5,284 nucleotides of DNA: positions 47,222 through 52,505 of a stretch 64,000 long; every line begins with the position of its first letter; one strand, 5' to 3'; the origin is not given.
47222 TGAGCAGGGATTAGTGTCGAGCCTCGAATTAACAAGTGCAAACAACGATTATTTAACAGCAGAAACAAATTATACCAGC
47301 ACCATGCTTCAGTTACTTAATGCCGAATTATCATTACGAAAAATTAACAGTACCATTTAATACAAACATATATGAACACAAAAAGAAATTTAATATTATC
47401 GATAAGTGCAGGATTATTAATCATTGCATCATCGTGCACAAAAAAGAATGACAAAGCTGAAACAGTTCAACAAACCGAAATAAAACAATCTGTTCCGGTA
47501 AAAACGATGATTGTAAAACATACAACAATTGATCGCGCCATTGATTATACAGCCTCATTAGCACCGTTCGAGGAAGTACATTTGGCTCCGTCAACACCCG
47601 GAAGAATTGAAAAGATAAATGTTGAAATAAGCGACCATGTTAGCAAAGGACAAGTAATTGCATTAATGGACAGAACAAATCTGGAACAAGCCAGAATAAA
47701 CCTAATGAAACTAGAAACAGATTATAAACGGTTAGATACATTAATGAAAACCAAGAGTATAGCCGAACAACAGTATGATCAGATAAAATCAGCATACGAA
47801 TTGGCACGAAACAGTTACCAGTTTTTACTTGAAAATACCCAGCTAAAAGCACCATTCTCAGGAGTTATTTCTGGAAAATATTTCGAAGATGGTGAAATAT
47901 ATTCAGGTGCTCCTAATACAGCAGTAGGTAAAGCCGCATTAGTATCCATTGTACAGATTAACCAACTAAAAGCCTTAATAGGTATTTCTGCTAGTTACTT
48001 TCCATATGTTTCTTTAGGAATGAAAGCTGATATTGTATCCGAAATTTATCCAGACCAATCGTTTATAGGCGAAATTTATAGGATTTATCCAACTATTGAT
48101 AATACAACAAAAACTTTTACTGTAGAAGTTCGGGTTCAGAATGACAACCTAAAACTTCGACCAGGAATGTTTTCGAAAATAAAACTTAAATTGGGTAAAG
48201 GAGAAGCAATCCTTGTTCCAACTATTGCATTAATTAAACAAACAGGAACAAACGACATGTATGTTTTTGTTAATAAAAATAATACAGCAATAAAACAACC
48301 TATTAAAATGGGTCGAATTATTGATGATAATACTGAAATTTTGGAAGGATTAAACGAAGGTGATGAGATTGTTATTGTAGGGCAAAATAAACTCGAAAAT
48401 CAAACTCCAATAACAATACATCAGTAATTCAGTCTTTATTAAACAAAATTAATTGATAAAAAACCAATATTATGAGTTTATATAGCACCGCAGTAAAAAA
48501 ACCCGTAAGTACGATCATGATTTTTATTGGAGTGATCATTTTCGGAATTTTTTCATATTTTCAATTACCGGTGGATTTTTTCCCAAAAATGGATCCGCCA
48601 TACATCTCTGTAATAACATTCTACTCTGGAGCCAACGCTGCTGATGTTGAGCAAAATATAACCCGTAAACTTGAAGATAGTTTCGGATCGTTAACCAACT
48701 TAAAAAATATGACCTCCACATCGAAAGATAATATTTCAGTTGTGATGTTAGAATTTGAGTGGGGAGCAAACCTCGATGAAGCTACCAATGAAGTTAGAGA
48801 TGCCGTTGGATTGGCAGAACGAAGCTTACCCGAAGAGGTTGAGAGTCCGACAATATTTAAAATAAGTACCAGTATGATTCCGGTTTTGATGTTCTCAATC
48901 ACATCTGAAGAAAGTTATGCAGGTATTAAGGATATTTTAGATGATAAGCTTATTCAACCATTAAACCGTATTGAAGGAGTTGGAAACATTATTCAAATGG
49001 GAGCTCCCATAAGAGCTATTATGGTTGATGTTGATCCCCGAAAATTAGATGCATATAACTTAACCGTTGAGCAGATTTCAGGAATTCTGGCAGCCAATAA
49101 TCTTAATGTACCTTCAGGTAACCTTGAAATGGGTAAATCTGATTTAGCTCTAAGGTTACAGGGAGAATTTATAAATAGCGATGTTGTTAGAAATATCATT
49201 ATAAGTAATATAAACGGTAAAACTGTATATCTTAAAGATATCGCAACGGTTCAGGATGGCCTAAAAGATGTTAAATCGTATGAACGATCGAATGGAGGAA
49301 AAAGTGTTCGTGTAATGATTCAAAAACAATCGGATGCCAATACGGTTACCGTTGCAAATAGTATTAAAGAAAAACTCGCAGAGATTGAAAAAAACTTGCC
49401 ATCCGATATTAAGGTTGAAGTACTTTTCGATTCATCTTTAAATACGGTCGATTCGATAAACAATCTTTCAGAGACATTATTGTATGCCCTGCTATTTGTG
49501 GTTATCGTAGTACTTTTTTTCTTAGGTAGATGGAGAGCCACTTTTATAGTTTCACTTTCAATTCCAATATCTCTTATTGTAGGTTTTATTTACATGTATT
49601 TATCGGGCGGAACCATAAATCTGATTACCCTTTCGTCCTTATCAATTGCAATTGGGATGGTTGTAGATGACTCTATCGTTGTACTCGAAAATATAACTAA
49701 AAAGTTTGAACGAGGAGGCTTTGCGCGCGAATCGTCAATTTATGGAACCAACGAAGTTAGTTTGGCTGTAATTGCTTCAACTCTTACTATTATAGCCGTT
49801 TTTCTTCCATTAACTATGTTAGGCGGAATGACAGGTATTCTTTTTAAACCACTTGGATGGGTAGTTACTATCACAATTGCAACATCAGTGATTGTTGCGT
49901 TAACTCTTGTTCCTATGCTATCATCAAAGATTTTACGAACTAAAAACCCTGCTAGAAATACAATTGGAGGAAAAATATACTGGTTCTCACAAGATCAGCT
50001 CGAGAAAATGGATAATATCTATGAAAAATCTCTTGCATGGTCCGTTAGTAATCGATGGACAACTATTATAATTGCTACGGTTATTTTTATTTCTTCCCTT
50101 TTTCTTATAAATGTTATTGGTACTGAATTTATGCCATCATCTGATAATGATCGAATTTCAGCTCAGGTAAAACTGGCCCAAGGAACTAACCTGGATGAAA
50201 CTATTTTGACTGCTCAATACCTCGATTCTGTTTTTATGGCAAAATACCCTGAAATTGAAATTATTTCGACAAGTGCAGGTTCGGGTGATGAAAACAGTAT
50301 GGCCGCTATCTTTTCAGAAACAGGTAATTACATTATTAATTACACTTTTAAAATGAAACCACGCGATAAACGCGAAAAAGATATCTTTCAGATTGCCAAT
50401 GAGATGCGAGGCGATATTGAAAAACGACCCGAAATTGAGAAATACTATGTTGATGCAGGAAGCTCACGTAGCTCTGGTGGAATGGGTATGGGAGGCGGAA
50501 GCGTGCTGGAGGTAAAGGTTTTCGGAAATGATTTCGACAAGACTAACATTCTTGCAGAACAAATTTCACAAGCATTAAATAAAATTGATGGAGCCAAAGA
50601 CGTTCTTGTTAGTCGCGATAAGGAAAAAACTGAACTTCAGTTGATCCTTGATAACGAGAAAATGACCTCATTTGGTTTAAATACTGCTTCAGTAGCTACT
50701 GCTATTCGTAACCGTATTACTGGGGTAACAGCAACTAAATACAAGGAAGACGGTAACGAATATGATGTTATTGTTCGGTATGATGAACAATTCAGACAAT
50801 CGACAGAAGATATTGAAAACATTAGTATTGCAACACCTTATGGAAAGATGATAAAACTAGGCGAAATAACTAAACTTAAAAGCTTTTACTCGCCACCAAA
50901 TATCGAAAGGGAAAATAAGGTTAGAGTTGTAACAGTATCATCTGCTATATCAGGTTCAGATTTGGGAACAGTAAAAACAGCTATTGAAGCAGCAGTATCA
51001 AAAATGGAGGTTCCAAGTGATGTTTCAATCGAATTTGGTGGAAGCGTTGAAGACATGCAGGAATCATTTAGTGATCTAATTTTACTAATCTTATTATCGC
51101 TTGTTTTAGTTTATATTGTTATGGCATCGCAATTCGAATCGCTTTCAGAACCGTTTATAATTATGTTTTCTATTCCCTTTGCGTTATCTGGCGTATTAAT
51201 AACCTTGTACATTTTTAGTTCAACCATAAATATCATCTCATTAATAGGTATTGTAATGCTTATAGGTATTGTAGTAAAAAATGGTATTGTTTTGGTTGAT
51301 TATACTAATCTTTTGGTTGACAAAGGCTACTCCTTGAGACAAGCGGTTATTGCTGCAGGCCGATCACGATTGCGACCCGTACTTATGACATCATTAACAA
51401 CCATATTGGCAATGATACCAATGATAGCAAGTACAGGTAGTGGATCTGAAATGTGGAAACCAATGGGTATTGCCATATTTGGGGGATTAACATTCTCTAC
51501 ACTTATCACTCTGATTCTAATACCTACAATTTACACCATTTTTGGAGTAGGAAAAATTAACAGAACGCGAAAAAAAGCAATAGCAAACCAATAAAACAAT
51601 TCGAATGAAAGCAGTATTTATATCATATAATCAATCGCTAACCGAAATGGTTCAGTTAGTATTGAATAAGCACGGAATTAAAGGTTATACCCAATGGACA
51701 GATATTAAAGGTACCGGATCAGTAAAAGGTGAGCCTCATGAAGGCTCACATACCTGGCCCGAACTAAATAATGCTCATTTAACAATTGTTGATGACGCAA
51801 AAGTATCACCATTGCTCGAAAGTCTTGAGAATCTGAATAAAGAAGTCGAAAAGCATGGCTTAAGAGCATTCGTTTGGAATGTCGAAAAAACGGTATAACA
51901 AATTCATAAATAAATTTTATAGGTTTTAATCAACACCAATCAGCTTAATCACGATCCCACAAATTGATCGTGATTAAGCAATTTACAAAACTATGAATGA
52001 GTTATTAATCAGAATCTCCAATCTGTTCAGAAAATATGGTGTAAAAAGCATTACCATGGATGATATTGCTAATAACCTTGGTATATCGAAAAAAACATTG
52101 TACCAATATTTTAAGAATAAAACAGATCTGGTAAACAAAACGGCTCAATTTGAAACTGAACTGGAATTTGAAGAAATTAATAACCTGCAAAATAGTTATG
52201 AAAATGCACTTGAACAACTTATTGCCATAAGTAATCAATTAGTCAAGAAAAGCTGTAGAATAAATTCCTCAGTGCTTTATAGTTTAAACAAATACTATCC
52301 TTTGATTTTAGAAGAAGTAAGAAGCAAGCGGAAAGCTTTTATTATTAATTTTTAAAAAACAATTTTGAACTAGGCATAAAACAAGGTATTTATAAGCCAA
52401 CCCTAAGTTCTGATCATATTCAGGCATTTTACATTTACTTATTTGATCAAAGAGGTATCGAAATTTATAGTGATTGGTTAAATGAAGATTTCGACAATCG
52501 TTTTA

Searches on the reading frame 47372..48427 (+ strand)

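Call 7: search_protein_families(library=ncbifam, proteins=[window:47372-48427:+], max_evalue=0.00001)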
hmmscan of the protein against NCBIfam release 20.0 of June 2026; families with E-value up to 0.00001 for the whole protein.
window:47372-48427:+ (351 aa): 17 families
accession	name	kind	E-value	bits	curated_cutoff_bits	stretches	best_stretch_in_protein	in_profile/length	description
TIGR01730.1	RND_mfp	subfamily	2e-64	217.6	94.9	1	43-349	1-321/322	efflux RND transporter periplasmic adaptor subunit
TIGR00999.1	8a0102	subfamily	2.4e-30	105.6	319.3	1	91-338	5-267/271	CzcB/NccB family metal efflux transporter periplasmic adaptor subunit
NF008606.0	PRK11578.1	equivalog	7.9e-16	58.1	342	1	150-340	178-366/371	macrolide transporter subunit MacA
NF007303.0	PRK09783.1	subfamily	2.3e-15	56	390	1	39-341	97-392/414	copper/silver efflux system membrane fusion protein CusB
NF000272.2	OqxA_adapt_sub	exception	3.4e-13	49.3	835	1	30-340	29-369/391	multidrug efflux RND transporter periplasmic adaptor subunit OqxA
NF033834.1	RND_adapt_MexA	exception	4.7e-13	49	750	1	241-337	251-348/373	multidrug efflux RND transporter periplasmic adaptor subunit MexA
NF038010.1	ABC_adapt_DarC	equivalog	5.5e-13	48.4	450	1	254-348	318-415/417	darobactin export ABC transporter periplasmic adaptor subunit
NF045680.1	DiMtlExpIhpB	equivalog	3.5e-11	42.7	450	1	203-334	178-307/326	divalent metal ion exporter adaptor subunit IhpB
NF033138.2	RND-peri-MexC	equivalog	4e-11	42.6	625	1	241-349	262-371/375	MexC family multidrug efflux RND transporter periplasmic adaptor subunit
NF008589.1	PRK11556.1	equivalog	4.2e-11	42.4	391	1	103-345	130-383/392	MdtA/MuxA family multidrug efflux RND transporter periplasmic adaptor subunit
NF045904.1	RND-peri-MexE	equivalog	1.6e-10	40.5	714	1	8-342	9-361/390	multidrug efflux RND transporter periplasmic adaptor subunit MexE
NF011604.1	PRK15030.1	equivalog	5.4e-10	38.8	765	1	241-342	266-368/397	multidrug efflux RND transporter periplasmic adaptor subunit AcrA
TIGR00998.1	8a0101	subfamily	1.4e-09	37.4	390.8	0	126-245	178-285/334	EmrA/EmrK family multidrug efflux transporter periplasmic adaptor subunit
NF007132.1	PRK09578.1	equivalog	1.2e-08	34.2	512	1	241-347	267-373/396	MexX/AxyX family multidrug efflux RND transporter periplasmic adaptor subunit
NF007362.0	PRK09859.1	equivalog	2.3e-08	33.6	738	0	239-341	260-363/385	multidrug transporter subunit MdtE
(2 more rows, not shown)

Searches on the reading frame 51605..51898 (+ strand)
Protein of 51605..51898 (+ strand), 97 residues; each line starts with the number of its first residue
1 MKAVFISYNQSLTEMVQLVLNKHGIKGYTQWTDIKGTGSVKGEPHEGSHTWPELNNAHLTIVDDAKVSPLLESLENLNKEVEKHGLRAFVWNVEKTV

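Call 10: search_protein_families(library=ncbifam, proteins=[window:51605-51898:+], max_evalue=0.0001)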
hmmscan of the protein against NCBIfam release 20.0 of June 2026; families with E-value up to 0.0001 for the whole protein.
window:51605-51898:+ (97 aa): 1 family
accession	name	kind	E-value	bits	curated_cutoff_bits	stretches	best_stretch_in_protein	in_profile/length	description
NF045581.1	PG0541_fam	equivalog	4.1e-32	110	45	1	2-92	1-91/91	PG0541 family transporter-associated protein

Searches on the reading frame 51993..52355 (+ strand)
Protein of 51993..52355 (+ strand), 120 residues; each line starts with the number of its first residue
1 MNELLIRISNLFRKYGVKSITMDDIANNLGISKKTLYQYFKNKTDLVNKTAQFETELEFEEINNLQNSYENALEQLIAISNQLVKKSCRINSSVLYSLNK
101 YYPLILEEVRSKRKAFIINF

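Call 10: search_protein_families(library=ncbifam, proteins=[window:51993-52355:+], max_evalue=0.0001)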
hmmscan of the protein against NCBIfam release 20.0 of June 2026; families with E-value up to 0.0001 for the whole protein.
window:51993-52355:+ (120 aa): 10 families
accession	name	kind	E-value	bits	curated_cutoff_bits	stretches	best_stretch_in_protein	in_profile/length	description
TIGR03968.1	mycofact_TetR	equivalog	7.6e-09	35.4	224.9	1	10-84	20-90/190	mycofactocin system transcriptional regulator MftR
NF053731.1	TransRegFasRMycb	equivalog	2e-07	31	330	1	3-54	15-66/199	HTH-type transcriptional activator FasR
NF051852.1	efflux_TF_MtrR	exception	8.3e-07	29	280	1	9-85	20-101/205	multidrug efflux system transcriptional repressor MtrR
NF007949.0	PRK10668.1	equivalog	2.5e-06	27.1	271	1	10-62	22-73/216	multidrug efflux transporter transcriptional repressor AcrR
NF041196.1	ScbR_bind_reg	equivalog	6.4e-06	26.5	150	1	5-86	12-93/191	ScbR family autoregulator-binding transcription factor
NF007430.0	PRK09975.1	equivalog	1.4e-05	24.4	274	1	11-58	23-70/220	acrEF/envCD operon transcriptional regulator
TIGR03384.1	betaine_BetI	equivalog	2.3e-05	24.2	201.3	1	13-81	22-90/189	choline-binding transcriptional repressor BetI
NF007015.0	PRK09480.1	equivalog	2.3e-05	24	120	1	9-85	20-96/197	nucleoid occlusion factor SlmA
NF050111.1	TransRegSACE7040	equivalog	3.1e-05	24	250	1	3-48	5-50/186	SACE_7040 family transcriptional regulator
NF001978.0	PRK00767.1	equivalog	0.0001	22.2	118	0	14-84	24-95/197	transcriptional regulator BetI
